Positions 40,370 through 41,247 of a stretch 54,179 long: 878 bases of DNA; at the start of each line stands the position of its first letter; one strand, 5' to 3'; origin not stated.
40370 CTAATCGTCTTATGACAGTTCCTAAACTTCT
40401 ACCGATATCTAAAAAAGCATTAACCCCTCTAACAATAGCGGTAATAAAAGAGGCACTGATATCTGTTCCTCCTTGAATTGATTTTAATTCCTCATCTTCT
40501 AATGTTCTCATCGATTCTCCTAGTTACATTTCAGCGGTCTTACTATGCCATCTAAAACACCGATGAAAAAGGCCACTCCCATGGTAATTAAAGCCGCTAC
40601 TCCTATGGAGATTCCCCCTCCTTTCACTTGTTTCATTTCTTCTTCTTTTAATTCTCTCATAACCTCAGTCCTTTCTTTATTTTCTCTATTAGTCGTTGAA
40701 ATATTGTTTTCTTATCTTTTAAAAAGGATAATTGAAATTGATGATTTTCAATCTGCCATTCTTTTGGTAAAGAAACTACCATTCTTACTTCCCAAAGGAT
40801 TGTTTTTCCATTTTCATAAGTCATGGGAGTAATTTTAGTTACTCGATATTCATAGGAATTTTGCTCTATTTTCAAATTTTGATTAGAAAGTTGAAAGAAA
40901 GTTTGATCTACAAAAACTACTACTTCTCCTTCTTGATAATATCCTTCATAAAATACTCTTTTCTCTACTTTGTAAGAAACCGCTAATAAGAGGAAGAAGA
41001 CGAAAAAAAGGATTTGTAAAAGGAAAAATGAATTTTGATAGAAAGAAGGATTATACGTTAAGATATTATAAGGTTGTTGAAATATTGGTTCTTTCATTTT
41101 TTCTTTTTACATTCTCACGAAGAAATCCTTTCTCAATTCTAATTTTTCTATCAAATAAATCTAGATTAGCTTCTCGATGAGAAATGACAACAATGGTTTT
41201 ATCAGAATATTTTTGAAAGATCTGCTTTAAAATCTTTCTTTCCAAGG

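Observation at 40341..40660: Two unannotated double-glycine-leader peptides: candidate two-peptide (class IIb-like) bacteriocin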

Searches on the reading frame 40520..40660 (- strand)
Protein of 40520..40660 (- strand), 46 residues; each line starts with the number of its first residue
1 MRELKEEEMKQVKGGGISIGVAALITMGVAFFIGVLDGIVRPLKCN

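Call 7: search_protein_families(library=pfam, proteins=[window:40520-40660:-], max_evalue=0.1)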
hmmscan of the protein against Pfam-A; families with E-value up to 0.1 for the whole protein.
window:40520-40660:- (46 aa): 3 families
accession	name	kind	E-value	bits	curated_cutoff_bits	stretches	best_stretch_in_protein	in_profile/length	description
PF10439.15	Bacteriocin_IIc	-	0.011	16.2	27.1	1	2-30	5-41/59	Bacteriocin class II with double-glycine leader peptide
PF03047.20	ComC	-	0.035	14.3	20.4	1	3-18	12-27/31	COMC family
PF16934.11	Mersacidin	-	0.052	13.8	27.6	1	2-16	6-20/34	Two-component Enterococcus faecalis cytolysin (EFC)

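Call 8: search_protein_families(library=ncbifam, proteins=[window:40520-40660:-], max_evalue=1)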
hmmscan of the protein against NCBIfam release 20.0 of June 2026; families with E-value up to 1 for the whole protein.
window:40520-40660:- (46 aa): 8 families
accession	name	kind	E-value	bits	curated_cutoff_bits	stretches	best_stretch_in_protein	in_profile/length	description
TIGR03949.1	bact_IIb_cerein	subfamily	3.3e-05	23.6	21.5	1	3-30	3-30/45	class IIb bacteriocin, lactobin A/cerein 7B family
NF038034.1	lactGbeta_entB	subfamily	0.0007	19.8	37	1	4-39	1-36/38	lactococcin G-beta/enterocin 1071B family bacteriocin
TIGR04149.1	GG_sam_targ_CFB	domain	0.0054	16.6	25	1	3-17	16-30/43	TIGR04149 family rSAM-modified RiPP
NF038035.1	lactGalph_entA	subfamily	0.035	14.2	37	1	4-17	1-15/35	lactococcin G-alpha/enterocin 1071A family bacteriocin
NF000539.0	plantaricin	subfamily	0.048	14.1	29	1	1-18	21-39/69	plantaricin C family lantibiotic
TIGR01847.1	bacteriocin_sig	domain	0.077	13.7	15.7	1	2-15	2-15/15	bacteriocin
NF047798.1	leader_Chryseo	domain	0.082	13.1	23.5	1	6-15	9-18/18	bacteriocin-like protein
NF038153.1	lant_leader_L1a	domain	0.087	13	22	1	3-15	20-32/32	class I lanthipeptide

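Call 16: find_homologous_proteins(query=window:40520-40660:-, max_evalue=0.01)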
Query window:40520-40660:- (46 aa): 2 proteins with E <= 0.01 among 2 candidates.
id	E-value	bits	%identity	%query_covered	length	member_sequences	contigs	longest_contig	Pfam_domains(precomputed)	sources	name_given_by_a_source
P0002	2.1e-21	91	100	100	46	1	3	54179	-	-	-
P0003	8.9e-6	43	53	98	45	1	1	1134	-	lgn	-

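Call 18: find_encoding_contigs(protein=P0003, flank=6000)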
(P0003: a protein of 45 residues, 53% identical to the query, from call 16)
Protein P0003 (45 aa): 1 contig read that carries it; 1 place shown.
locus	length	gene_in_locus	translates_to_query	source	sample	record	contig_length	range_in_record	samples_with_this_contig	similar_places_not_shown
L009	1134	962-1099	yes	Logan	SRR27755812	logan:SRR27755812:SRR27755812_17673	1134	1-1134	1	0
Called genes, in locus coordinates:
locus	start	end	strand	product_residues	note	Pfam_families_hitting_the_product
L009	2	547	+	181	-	?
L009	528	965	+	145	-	-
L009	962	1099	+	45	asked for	-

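Call 23: find_related_loci(query=A1, collection=genome_contigs, flank=6000)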
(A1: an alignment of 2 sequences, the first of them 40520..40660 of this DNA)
Query A1 (46 aa) in genome_contigs; peptide patterns used: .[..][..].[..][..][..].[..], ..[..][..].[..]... (x = any residue, [..] = any of these).
255 stretches matched a pattern; 7 encode a relative of the query (tblastn E <= 1e-3); 7 distinct loci.
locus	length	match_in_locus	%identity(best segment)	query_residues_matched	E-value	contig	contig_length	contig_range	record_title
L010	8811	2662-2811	58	1-46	3e-14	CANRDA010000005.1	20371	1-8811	MAG: uncultured Bacilli bacterium isolate Lapin-027__bin13 genome assembly, contig: Lapin-027__NODE_2357_length_20371_co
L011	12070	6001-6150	52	1-46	1e-13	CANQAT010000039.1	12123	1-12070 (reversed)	MAG: uncultured Bacilli bacterium isolate Lapin-002__bin26 genome assembly, contig: Lapin-002__NODE_6853_length_12123_co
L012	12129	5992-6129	48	1-46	5e-13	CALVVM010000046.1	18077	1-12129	MAG: uncultured Bacilli bacterium isolate E08__bin130 genome assembly, contig: E08__k127_3058844, whole genome shotgun s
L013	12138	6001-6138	48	1-46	7e-13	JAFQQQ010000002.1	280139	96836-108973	MAG: Bacilli bacterium isolate RGIG2062 Goat_Colon-2__c179, whole genome shotgun sequence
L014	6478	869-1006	48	1-46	4e-12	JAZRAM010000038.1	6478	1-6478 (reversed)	MAG: Bacilli bacterium isolate T1900045141_TC20190135.MAGScoT_cleanbin_000018 SGB_4920_k141_898545, whole genome shotgun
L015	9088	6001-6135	41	1-46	1e-8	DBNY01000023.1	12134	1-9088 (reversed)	MAG TPA_asm: Bacillales bacterium UBA660 UBA660_contig_2044, whole genome shotgun sequence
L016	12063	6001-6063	62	1-21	9e-6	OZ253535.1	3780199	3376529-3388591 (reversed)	MAG: uncultured Pseudohongiella sp. isolate 2a082aec-fb49-42f3-b7be-8ba4b54dd833 genome assembly, chromosome: 1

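Call 64: search_solved_structures(query=A3, max_evalue=10, show_alignments=2)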
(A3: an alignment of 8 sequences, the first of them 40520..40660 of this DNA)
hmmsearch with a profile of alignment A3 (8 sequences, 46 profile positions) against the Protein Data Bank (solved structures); distinct sequences matched with E-value up to 10: 14.
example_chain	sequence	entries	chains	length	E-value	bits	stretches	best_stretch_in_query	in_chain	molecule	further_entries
7s5j_B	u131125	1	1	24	0.095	16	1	2-16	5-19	CtA peptide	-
3co5_A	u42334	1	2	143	0.26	14.6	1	9-34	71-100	Putative two-component system transcriptional response regulator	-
4w82_A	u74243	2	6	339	0.29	14.5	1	33-45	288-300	Fatty acid synthase | Enoyl-[acyl-carrier-protein] reductase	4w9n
6v9z_C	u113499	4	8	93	0.48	13.8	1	2-16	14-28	CtA | PCAT1 peptide substrate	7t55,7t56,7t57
9b80_A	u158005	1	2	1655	0.65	13.4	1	33-45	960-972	Fatty acid synthase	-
8eyi_E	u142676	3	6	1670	0.66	13.3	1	33-45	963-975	Fatty acid synthase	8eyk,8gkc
9w2b_A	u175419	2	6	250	0.8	13.1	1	18-35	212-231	Tetraspanin-7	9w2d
1ry3_A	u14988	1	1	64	0.84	13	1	2-20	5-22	Bacteriocin carnobacteriocin B2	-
8vf7_A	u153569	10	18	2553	1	12.8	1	33-45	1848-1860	Fatty acid synthase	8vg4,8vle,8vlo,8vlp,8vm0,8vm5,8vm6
8vf7_B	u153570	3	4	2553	1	12.8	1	33-45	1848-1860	Fatty acid synthase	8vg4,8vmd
8vp3_D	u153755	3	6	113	1.2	12.5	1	2-16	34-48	Bacteriocin-type signal sequence-containing protein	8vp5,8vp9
9jj8_h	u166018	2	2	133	2.9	11.3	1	21-35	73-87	PsaR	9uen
22vl_A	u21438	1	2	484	4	10.9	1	19-43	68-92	ATP synthase subunit alpha, chloroplastic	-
22vl_B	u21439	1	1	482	4.1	10.8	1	19-43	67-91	ATP synthase subunit alpha, chloroplastic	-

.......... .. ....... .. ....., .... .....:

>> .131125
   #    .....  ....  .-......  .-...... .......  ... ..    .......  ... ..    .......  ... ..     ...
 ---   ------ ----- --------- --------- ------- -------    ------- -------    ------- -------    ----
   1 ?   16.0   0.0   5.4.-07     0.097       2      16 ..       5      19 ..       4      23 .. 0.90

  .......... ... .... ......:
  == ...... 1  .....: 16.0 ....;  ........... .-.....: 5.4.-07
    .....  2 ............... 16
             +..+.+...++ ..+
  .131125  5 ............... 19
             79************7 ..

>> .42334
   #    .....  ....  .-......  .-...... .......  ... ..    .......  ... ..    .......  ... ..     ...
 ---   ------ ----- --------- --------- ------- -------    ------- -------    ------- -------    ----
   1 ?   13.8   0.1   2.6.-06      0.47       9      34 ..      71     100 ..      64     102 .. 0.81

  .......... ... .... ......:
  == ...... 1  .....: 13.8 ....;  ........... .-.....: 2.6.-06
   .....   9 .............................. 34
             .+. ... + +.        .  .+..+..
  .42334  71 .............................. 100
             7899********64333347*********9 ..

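Call 75: search_protein_families(library=ncbifam, alignment_id=A3, max_evalue=0.1)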
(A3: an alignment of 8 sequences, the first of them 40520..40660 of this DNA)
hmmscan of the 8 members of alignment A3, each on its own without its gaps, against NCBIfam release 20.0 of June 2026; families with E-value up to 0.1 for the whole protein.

A. member 1, window:40520-40660:- (46 aa): 8 families
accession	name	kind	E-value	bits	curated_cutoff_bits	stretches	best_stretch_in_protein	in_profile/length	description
TIGR03949.1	bact_IIb_cerein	subfamily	3.3e-05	23.6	21.5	1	3-30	3-30/45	class IIb bacteriocin, lactobin A/cerein 7B family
NF038034.1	lactGbeta_entB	subfamily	0.0007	19.8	37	1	4-39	1-36/38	lactococcin G-beta/enterocin 1071B family bacteriocin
TIGR04149.1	GG_sam_targ_CFB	domain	0.0054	16.6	25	1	3-17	16-30/43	TIGR04149 family rSAM-modified RiPP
NF038035.1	lactGalph_entA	subfamily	0.035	14.2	37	1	4-17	1-15/35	lactococcin G-alpha/enterocin 1071A family bacteriocin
NF000539.0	plantaricin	subfamily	0.048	14.1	29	1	1-18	21-39/69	plantaricin C family lantibiotic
TIGR01847.1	bacteriocin_sig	domain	0.077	13.7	15.7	0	2-15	2-15/15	bacteriocin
NF047798.1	leader_Chryseo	domain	0.082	13.1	23.5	0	6-15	9-18/18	bacteriocin-like protein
NF038153.1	lant_leader_L1a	domain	0.087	13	22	0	3-15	20-32/32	class I lanthipeptide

B. families by the number of members that match (of 8 scanned): 18 families
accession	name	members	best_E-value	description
TIGR03949.1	bact_IIb_cerein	8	6.2e-08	class IIb bacteriocin, lactobin A/cerein 7B family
NF038034.1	lactGbeta_entB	8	8.2e-05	lactococcin G-beta/enterocin 1071B family bacteriocin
TIGR01847.1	bacteriocin_sig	6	0.00098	bacteriocin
NF006090.0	PRK08242.1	2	0.023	acetyl-CoA C-acetyltransferase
NF005152.0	PRK06633.1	2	0.031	acetyl-CoA C-acetyltransferase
NF005890.0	PRK07851.1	2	0.034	acetyl-CoA C-acetyltransferase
NF005889.0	PRK07850.1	2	0.044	steroid 3-ketoacyl-CoA thiolase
TIGR04149.1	GG_sam_targ_CFB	1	0.0054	TIGR04149 family rSAM-modified RiPP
NF038035.1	lactGalph_entA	1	0.035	lactococcin G-alpha/enterocin 1071A family bacteriocin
NF000539.0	plantaricin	1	0.048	plantaricin C family lantibiotic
NF040912.1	SGM_5486_fam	1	0.056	SGM_5486 family transporter-associated protein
NF006086.0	PRK08235.1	1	0.058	acetyl-CoA C-acetyltransferase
NF004682.0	PRK06025.1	1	0.066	acetyl-CoA C-acetyltransferase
NF047798.1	leader_Chryseo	1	0.082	bacteriocin-like protein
NF005077.0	PRK06504.1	1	0.082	acetyl-CoA C-acetyltransferase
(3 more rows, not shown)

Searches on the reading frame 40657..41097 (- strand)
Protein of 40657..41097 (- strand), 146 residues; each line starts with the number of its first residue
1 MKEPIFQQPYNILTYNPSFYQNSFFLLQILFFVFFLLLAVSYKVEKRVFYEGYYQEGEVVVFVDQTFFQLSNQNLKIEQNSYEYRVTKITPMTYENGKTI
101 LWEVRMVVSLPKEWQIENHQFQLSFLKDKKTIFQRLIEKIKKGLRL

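Call 7: search_protein_families(library=pfam, proteins=[window:40657-41097:-], max_evalue=0.1)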
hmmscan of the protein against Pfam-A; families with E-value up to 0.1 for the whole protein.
window:40657-41097:- (146 aa): 1 family
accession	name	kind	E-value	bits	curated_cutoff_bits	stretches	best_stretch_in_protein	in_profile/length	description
PF24735.1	DUF7686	-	0.032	14.6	24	1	118-144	44-72/73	Domain of unknown function (DUF7686)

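Call 8: search_protein_families(library=ncbifam, proteins=[window:40657-41097:-], max_evalue=1)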
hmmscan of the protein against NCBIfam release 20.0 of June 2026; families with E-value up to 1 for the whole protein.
window:40657-41097:- (146 aa): 1 family
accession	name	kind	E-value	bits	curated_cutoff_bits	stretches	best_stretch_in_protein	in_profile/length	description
NF011785.1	PRK15249.1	exception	0.14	11.5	550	1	44-93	164-213/253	fimbrial biogenesis chaperone StbB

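Call 11: find_encoding_contigs(protein=window:40657-41097:-, flank=6000, max_places=8)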
Protein window:40657-41097:- (146 aa): 6 contigs read that carry it; 5 places shown.
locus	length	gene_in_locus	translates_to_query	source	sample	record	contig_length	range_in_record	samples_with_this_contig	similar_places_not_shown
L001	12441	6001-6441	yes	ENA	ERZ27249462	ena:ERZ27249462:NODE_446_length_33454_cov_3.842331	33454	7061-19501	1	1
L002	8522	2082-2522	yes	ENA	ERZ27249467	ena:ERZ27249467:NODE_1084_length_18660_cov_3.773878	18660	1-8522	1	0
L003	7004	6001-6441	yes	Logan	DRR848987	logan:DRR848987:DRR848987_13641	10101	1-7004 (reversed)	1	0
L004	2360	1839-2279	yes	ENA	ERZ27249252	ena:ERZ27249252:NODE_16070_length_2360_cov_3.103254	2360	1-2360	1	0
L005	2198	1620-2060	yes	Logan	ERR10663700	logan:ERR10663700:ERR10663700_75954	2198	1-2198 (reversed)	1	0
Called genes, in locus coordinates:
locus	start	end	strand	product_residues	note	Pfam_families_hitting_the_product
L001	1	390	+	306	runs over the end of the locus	PF00149:Metallophos, PF12850:Metallophos_2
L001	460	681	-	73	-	-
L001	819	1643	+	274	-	-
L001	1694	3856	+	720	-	PF01136:Peptidase_U32, PF12392:DUF3656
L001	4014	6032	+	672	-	PF03412:Peptidase_C39, PF00664:ABC_membrane, PF00503:G-alpha (faint), PF00005:ABC_tran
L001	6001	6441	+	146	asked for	-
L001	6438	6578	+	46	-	-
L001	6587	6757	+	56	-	-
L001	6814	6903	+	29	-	-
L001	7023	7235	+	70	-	PF01165:Ribosomal_S21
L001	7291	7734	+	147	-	PF09424:YqeY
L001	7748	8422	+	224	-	PF00293:NUDIX, PF19368:WHD_AraR, PF21906:WHD_NrtR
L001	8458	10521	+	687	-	PF10431:ClpB_D2-small (faint), PF00004:AAA, PF07724:AAA_2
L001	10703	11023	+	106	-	PF01245:Ribosomal_L19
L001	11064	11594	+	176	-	PF10502:Peptidase_S26, PF00717:Peptidase_S24 (faint)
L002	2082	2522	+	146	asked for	-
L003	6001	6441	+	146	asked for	-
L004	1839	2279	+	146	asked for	-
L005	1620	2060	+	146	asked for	-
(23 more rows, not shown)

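Call 20: find_homologous_proteins(query=window:40657-41097:-, max_evalue=0.01)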
Query window:40657-41097:- (146 aa): 1 proteins with E <= 0.01 among 20 candidates.
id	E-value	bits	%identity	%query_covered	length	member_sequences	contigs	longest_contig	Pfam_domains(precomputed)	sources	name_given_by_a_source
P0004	2.0e-88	311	100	100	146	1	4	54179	-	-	-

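Call 51: search_solved_structures(query=A7, max_evalue=10, show_alignments=2)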
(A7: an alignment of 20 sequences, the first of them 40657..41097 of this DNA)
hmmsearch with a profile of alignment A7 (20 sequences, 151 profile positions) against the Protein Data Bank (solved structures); distinct sequences matched with E-value up to 10: 4.
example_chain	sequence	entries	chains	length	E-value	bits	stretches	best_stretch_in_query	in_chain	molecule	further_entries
9uzo_E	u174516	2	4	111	0.23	14.6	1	28-73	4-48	Entry-fusion complex protein OPG086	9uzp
4hv0_A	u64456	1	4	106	0.63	13.2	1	75-146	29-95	AvtR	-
6ifo_F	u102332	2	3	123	1.6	11.9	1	52-130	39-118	AcrIIA2 | Anti-CRISPR protein AcrIIA2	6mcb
6mqu_A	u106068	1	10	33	2.8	11.1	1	20-42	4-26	PL5, designed TM pentamer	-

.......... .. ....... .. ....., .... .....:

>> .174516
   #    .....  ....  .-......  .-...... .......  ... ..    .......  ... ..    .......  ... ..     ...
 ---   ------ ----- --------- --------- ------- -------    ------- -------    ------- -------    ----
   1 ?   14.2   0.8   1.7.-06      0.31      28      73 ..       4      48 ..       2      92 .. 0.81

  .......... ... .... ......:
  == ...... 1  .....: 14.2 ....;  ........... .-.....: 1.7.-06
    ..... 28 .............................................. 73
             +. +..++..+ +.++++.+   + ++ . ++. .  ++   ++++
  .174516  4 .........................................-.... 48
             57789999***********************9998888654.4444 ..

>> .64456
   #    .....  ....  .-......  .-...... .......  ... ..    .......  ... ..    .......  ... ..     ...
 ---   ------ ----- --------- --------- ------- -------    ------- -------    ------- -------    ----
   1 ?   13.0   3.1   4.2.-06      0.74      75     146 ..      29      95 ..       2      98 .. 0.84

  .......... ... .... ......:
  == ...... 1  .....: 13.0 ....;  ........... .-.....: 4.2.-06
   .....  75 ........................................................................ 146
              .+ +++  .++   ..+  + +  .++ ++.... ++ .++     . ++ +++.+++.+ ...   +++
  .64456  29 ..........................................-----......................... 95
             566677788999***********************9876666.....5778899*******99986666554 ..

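Call 52: search_protein_families(library=pfam, alignment_id=A7, max_evalue=1)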
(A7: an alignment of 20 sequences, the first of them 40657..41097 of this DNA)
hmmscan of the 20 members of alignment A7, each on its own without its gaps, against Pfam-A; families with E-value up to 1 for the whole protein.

A. member 1, window:40657-41097:- (146 aa): 1 family
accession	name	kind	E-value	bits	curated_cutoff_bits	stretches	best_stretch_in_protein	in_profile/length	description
PF24735.1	DUF7686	-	0.032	14.6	24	1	118-144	44-72/73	Domain of unknown function (DUF7686)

B. families by the number of members that match (of 20 scanned): 23 families
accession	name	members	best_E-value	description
PF25425.1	YfjL_N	1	0.0036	YfjL-like, N-terminal domain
PF09971.14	DUF2206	1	0.0036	Predicted membrane protein (DUF2206)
PF17017.11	zf-C2H2_aberr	1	0.0054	Aberrant zinc-finger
PF10924.13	DUF2711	1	0.011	Protein of unknown function (DUF2711)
PF24061.1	LBD_receptor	1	0.016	Putative ionotropic receptor, ligand binding domain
PF03463.20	eRF1_1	1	0.018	eRF1 domain 1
PF24735.1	DUF7686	1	0.032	Domain of unknown function (DUF7686)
PF06129.17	Chordopox_G3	1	0.032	Chordopoxvirus G3 protein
PF07009.16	NusG_II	1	0.036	NusG domain II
PF11337.13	DUF3139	1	0.048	Protein of unknown function (DUF3139)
PF22219.1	DUF3829_2nd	1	0.05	DUF3829-like, C-terminal domain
PF13687.11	DUF4153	1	0.071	Domain of unknown function (DUF4153)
PF14832.11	Tautomerase_3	1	0.079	Putative oxalocrotonate tautomerase enzyme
PF13624.11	SurA_N_3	1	0.086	SurA-like N-terminal domain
PF04584.19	Pox_A28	1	0.096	Poxvirus A28 family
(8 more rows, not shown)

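Call 61: predict_structure(protein=window:40657-41097:-)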
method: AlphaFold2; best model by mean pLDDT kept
length: 146 residues; sequences in the alignment: 1
mean_pLDDT: 67.3   pTM: 0.44
mean pLDDT of the five models: 67.3, 64.5, 60.8, 60.2, 58.3
residues with pLDDT >= 90: 11; 70-90: 48; 50-70: 69; < 50: 18
segments of 3 or more residues with pLDDT < 50: 43-46, 70-74, 126-131
pLDDT, mean of each block of 10 residues (from residue 1): 62 69 93 80 51 78 65 50 75 69 77 64 53 59 63
secondary structure, 60 per line:
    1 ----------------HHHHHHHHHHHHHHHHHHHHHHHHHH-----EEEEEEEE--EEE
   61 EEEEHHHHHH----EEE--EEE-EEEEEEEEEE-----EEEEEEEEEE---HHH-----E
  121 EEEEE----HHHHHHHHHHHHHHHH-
elements in order: H17-42 E48-55 E58-64 H65-70 E75-77 E80-82 E84-93 E99-108 E120-125 H130-145

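Call 66: fold_search(model_id=the predicted structure, library=pdb)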
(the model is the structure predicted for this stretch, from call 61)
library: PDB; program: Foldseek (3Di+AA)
matches with E <= 10: 530; with E <= 0.001: 0
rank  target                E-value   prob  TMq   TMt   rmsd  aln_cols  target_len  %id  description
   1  5kec_A                3.2e-01  0.69  0.31  0.21  13.1       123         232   10  Structure of K. pneumonia MrkH in its apo state. (released 2016-08-17)
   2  6l7v                  4.0e-01  0.13  0.19  0.16  16.6       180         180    9  Crystal structure of Cet1 from Trypanosoma cruzi in complex with tripolyphosphate, manganese and iodide ions. (released 2020-06-03)
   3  6iok_J                4.2e-01  0.80  0.31  0.16   5.0        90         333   16  Cryo-EM structure of multidrug efflux pump MexAB-OprM (0 degree state) (released 2019-04-03)
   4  6ta5_D                4.2e-01  0.72  0.30  0.15   5.4        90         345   16  OprM-MexA complex from the MexAB-OprM Pseudomonas aeruginosa whole assembly reconstituted in nanodiscs (released 2020-09-16)
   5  9tg4_D                4.2e-01  0.57  0.27  0.13   8.3        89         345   12  Structure of the YbjP lipoprotein bound to the AcrABZ-TolC efflux pump (released 2026-04-08)
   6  8zis_D                4.4e-01  0.87  0.38  0.12   4.5       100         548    6  HerA Hexamer (released 2025-03-12)
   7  3ow7_A                4.4e-01  0.54  0.28  0.16   4.7        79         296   13  Crystal structure of the membrane fusion protein CusB from Escherichia coli. (released 2010-11-17)
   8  4kks                  4.7e-01  0.84  0.33  0.19   4.2        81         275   16  Crystal Structure of BesA (C2 form) (released 2013-07-10)
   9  2ptf_A                4.7e-01  0.33  0.25  0.19  12.3       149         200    7  Crystal structure of protein MTH_863 from Methanobacterium thermoautotrophicum bound to FMN (released 2007-05-15)
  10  9tg4_F                4.7e-01  0.28  0.23  0.12   8.8        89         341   12  Structure of the YbjP lipoprotein bound to the AcrABZ-TolC efflux pump (released 2026-04-08)
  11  3wo3_L                5.0e-01  0.14  0.17  0.11  12.9        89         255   12  Crystal structure of IL-18 in complex with IL-18 receptor alpha (released 2014-12-17)
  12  9j3d_D                5.2e-01  0.63  0.30  0.15   4.7        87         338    7  Cryo-EM structure of TMexCD1-TOprJ1 (released 2025-08-13)
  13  3h94_A                5.8e-01  0.63  0.29  0.17   5.2        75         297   15  Crystal structure of the membrane fusion protein CusB from Escherichia coli (released 2009-08-18)
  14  6iol_L                6.2e-01  0.38  0.28  0.15   5.9        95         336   13  Cryo-EM structure of multidrug efflux pump MexAB-OprM (60 degree state) (released 2019-04-03)
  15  2hj9_D                6.2e-01  0.25  0.22  0.17  12.8       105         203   10  Crystal structure of the Autoinducer-2-bound form of Vibrio harveyi LuxP complexed with the periplasmic domain of LuxQ (released 2006-09-26)
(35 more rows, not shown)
